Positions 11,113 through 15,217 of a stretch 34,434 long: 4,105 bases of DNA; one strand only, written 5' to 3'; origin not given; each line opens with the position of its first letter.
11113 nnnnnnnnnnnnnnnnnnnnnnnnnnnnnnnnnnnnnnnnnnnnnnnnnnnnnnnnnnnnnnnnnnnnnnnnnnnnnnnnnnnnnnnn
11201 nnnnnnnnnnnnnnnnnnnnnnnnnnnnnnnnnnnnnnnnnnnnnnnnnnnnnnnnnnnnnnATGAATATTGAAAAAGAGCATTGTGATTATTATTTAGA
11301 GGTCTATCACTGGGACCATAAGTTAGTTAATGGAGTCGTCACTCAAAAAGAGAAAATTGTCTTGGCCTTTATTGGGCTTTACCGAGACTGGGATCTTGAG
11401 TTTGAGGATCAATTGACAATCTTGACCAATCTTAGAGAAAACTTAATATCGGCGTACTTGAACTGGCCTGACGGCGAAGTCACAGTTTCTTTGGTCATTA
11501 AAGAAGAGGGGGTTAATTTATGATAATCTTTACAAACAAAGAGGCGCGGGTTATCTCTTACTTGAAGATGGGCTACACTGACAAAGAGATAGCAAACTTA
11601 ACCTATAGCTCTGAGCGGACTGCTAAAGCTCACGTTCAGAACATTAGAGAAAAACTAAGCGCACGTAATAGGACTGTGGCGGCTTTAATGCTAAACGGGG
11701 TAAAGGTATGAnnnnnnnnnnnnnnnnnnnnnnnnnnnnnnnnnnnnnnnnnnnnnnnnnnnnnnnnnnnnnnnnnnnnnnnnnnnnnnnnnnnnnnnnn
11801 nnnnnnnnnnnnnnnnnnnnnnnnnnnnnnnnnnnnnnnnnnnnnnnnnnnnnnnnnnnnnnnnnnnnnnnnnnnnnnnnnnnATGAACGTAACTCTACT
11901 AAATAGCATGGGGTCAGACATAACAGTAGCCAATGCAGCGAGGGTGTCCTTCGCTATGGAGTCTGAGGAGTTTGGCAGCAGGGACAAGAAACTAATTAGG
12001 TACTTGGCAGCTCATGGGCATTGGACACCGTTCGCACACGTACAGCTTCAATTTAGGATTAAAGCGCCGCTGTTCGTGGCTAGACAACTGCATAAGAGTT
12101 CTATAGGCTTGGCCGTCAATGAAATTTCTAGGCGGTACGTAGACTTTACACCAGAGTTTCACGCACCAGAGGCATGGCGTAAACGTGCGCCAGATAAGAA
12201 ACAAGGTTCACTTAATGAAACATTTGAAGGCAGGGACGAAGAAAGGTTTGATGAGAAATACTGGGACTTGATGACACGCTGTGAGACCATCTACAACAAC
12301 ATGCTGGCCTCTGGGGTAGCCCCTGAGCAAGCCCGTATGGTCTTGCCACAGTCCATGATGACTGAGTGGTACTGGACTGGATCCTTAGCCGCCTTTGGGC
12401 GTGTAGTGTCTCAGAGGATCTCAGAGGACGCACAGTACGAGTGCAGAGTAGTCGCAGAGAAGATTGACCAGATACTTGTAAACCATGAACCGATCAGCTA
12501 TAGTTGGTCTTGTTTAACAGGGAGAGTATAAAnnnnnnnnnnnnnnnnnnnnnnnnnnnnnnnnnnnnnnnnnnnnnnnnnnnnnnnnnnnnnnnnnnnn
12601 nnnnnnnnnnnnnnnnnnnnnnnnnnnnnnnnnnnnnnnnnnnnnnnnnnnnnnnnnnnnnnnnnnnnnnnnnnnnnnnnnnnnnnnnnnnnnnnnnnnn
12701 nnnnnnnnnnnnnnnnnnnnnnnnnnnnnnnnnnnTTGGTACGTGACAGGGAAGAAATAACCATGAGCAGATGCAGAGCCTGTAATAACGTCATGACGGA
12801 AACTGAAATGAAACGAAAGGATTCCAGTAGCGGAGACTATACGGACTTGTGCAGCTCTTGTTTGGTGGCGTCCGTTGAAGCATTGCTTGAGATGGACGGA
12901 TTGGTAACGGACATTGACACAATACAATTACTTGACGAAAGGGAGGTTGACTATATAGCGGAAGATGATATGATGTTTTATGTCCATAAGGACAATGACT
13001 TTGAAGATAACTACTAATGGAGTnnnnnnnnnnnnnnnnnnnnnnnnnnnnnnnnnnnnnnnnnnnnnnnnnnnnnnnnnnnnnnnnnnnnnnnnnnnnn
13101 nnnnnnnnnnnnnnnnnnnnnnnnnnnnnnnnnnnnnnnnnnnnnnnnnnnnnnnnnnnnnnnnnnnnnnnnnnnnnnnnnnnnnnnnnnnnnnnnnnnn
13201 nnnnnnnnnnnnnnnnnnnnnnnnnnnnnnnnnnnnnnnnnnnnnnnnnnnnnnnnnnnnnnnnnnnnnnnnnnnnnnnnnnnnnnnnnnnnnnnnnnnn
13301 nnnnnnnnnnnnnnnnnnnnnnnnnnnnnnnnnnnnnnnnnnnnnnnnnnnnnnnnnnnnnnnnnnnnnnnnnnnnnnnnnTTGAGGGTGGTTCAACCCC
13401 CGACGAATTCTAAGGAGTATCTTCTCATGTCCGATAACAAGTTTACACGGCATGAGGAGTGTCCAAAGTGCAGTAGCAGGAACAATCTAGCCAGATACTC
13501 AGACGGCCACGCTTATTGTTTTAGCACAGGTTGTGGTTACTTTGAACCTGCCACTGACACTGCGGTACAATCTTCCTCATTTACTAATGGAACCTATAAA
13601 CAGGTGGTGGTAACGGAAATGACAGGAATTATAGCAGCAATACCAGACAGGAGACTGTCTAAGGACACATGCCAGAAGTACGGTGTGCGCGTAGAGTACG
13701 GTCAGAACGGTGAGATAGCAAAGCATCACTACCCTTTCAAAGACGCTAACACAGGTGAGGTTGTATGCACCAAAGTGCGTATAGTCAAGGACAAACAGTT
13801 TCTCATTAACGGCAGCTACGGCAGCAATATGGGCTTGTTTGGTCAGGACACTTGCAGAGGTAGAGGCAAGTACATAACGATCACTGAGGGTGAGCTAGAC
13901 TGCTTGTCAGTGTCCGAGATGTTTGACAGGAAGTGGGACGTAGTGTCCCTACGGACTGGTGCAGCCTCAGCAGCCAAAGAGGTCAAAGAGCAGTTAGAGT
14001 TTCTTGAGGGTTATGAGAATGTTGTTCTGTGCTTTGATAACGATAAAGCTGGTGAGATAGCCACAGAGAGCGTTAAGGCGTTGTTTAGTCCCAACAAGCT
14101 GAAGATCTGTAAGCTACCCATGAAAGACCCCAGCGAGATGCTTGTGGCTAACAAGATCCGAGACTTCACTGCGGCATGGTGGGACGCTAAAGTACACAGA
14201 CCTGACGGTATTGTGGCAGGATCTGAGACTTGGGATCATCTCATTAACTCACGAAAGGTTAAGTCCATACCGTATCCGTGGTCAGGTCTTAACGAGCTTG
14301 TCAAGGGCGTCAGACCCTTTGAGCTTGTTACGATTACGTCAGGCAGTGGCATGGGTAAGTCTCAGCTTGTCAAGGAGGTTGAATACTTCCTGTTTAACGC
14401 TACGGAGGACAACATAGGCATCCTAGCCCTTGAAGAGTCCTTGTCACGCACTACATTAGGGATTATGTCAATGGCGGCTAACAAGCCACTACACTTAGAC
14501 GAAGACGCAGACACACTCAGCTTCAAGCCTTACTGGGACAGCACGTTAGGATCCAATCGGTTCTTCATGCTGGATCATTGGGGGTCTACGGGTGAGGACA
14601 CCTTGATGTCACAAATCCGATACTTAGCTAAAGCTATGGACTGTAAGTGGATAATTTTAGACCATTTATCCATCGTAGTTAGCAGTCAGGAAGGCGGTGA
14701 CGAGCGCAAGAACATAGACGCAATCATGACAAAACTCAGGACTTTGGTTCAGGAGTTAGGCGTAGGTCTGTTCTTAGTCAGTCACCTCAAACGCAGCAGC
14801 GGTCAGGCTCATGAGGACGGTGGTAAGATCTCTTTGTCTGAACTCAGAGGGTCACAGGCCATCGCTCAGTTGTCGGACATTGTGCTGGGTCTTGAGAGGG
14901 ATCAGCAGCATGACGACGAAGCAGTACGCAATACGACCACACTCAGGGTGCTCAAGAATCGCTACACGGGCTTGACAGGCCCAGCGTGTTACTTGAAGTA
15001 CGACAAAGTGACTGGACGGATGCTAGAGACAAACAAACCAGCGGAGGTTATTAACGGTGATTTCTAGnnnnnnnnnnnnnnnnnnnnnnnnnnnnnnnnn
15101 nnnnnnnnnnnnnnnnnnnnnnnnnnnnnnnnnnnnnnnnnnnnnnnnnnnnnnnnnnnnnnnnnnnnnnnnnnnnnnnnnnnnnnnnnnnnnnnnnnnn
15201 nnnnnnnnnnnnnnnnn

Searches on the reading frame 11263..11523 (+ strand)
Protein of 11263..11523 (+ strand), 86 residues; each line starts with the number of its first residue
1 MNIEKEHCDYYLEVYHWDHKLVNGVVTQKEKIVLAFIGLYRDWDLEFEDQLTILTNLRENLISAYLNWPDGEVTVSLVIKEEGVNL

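Call 36: search_protein_families(library=pfam, proteins=[window:11263-11523:+], max_evalue=0.01)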
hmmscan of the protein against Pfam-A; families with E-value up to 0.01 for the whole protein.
window:11263-11523:+ (86 aa): 1 family
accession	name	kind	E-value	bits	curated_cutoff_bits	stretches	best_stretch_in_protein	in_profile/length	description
PF22438.2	FlgA_HD-like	-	0.0073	16.8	26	1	46-80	33-67/68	Flagellar protein FlgA, HotDog domain-like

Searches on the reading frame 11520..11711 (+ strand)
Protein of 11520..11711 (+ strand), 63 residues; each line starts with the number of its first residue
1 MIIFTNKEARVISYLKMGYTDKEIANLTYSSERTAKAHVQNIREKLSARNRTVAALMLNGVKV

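Call 36: search_protein_families(library=pfam, proteins=[window:11520-11711:+], max_evalue=0.01)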
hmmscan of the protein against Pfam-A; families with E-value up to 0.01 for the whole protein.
window:11520-11711:+ (63 aa): 1 family
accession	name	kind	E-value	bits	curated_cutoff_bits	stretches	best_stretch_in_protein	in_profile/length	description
PF00196.25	GerE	-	1.4e-11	44.3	23.5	1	4-57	3-56/57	Bacterial regulatory proteins, luxR family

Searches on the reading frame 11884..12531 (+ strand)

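Call 8: search_protein_families(library=phrogs, proteins=[window:11884-12531:+], max_evalue=0.001)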
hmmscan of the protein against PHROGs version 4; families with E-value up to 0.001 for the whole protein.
window:11884-12531:+ (215 aa): 5 families
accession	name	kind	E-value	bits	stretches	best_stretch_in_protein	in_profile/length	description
phrog_85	-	DNA, RNA and nucleotide metabolism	2.7e-64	219.1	1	1-206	371-580/866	thymidylate synthase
phrog_10644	-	DNA, RNA and nucleotide metabolism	3.5e-23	83.5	1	73-206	18-151/160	thymidylate synthase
phrog_28804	-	DNA, RNA and nucleotide metabolism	3e-19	70.2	1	141-207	17-83/91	thymidylate synthase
phrog_26005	-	unknown function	2.3e-11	44.7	1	7-53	16-63/310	-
phrog_23580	-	DNA, RNA and nucleotide metabolism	2.4e-06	28.5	1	6-58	6-65/178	thymidylate synthase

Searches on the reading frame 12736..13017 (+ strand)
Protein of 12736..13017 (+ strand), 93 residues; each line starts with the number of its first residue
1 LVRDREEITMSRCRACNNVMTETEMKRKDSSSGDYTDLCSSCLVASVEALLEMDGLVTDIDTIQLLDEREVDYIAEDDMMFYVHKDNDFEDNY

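Call 36: search_protein_families(library=pfam, proteins=[window:12736-13017:+], max_evalue=0.01)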
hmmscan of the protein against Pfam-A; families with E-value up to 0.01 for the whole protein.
window:12736-13017:+ (93 aa): 1 family
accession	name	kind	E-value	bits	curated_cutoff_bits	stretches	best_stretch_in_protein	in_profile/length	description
PF24734.1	DUF7685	-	0.0041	17.4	27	1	12-53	1-42/43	Domain of unknown function (DUF7685)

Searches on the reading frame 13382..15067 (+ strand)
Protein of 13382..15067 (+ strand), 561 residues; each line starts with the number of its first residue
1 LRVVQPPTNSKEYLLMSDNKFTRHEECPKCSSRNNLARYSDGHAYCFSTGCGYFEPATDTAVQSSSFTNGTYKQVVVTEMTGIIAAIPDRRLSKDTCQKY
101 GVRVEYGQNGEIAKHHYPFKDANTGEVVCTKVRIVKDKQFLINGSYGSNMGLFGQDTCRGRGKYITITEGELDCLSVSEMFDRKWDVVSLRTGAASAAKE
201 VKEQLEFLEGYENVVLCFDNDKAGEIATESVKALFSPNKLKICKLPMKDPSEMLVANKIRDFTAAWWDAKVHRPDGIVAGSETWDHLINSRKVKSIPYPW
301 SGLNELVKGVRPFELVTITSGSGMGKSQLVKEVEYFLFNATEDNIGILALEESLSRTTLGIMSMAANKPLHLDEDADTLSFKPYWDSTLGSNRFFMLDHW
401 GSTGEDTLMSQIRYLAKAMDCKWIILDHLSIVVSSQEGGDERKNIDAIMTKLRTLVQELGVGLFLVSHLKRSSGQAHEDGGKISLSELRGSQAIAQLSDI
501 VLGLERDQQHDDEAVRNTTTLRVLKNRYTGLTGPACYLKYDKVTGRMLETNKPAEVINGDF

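Call 8: search_protein_families(library=phrogs, proteins=[window:13382-15067:+], max_evalue=0.001)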
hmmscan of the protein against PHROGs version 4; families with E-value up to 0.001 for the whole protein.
window:13382-15067:+ (561 aa): 9 families
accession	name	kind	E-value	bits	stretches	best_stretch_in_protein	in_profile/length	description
phrog_239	-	DNA, RNA and nucleotide metabolism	5.6e-175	585.5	1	11-552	29-601/801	DNA primase/helicase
phrog_19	-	DNA, RNA and nucleotide metabolism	2.7e-31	110.1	1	283-555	318-586/621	DnaB-like replicative helicase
phrog_243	-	DNA, RNA and nucleotide metabolism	4e-15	56.5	1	292-529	14-244/273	DnaB-like replicative helicase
phrog_47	-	DNA, RNA and nucleotide metabolism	5.3e-13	49.4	1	118-255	185-323/947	DNA primase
phrog_849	-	DNA, RNA and nucleotide metabolism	1.2e-09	38.7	1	148-260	224-334/435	DNA primase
phrog_11530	-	unknown function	9e-06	26.7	1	393-530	5-140/184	-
phrog_3123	-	unknown function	3.8e-05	23.4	1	359-524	400-556/583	-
phrog_5482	-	unknown function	4.1e-05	23.5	1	314-551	52-300/341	-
phrog_6444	-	DNA, RNA and nucleotide metabolism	0.00037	20.4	1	163-263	260-360/577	DNA primase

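Call 9: search_dna_similar(query=window:13382-15067:+, collection=phages, mode=protein, max_rows=25)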
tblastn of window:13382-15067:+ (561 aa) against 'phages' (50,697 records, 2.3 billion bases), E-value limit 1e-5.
Records with a match: 3502; places in all: 3517; records where one place covers at least 80% of the query: 3147.
Best place of each record, by identity: <60% 3502.
By first word of the organism name: Escherichia 807; Pseudomonas 536; Klebsiella 506; Vibrio 266; Salmonella 228; Rheinheimera 115; Yersinia 93; Erwinia 81; Aeromonas 63; Pectobacterium 47; and 89 more.
By host as written in the record: - 535; Escherichia coli 300; Klebsiella pneumoniae 246; Pseudomonas aeruginosa 137; Rheinheimera sp. BAL341 115; Escherichia coli K-12 MG1655 52; Pseudomonas aeruginosa PAO1 44; Vibrio cholerae 42; and 778 more.
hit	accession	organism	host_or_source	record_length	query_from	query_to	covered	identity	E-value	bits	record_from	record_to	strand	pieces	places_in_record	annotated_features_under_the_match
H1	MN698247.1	Pelagibacter phage HTVC115P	Candidatus Pelagibacter sp. HTCC7211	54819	19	553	95%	48.4%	9e-160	510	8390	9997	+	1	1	DNA primase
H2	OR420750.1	Roseobacter phage CRP-361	Paracoccaceae bacterium strain FZCC0042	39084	17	560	97%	47.5%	8e-146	470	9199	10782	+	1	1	DNA primase | hypothetical protein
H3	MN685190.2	Ralstonia phage vRsoP-WM2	environmental water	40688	2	554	99%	45.4%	1e-143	464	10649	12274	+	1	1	primase/helicase protein | restriction endonuclease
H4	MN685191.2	Ralstonia phage vRsoP-WR2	environmental water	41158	2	554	99%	45.4%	1e-143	464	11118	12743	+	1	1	primase/helicase protein | restriction endonuclease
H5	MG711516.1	Ralstonia phage RsoP1EGY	Ralstonia solanacearum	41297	2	554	99%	45.4%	1e-143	464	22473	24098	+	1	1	hypothetical protein (x2)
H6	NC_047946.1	Ralstonia phage RsoP1EGY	Ralstonia solanacearum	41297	2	554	99%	45.4%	1e-143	464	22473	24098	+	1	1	hypothetical protein | endonuclease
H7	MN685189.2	Ralstonia phage vRsoP-WF2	environmental water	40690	2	554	99%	45.4%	2e-143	463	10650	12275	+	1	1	primase/helicase protein | restriction endonuclease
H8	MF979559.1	Ralstonia phage DU_RP_I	Ralstonia solanacearum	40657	2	554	99%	45.3%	2e-143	463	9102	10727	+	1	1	DNA primase | hypothetical protein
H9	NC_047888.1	Ralstonia phage DU_RP_I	Ralstonia solanacearum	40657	2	554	99%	45.3%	2e-143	463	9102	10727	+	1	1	DNA primase | endonuclease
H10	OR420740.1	Roseobacter phage CRP-114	Paracoccaceae bacterium strain FZCC0023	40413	17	560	97%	45.6%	1e-138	449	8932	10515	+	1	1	DNA primase | hypothetical protein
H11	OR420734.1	Roseobacter phage CRP-804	Paracoccaceae bacterium strain FZCC0196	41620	7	549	97%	45.5%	1e-140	455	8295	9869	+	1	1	DNA primase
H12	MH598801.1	Pelagibacter phage HTVC200P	Candidatus Pelagibacter sp. FZCC0015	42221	20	549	94%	46.6%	2e-143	463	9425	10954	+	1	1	DNA primase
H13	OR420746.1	Roseobacter phage CRP-227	Paracoccaceae bacterium strain FZCC0040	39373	17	560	97%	45.4%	2e-138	448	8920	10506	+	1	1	DNA primase | hypothetical protein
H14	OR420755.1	Roseobacter phage CRP-113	Paracoccaceae bacterium strain FZCC0023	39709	21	561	96%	45.2%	1e-136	444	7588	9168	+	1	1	DNA primase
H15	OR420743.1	Roseobacter phage CRP-125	Paracoccaceae bacterium strain FZCC0023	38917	21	553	95%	45.8%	7e-138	447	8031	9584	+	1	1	DNA primase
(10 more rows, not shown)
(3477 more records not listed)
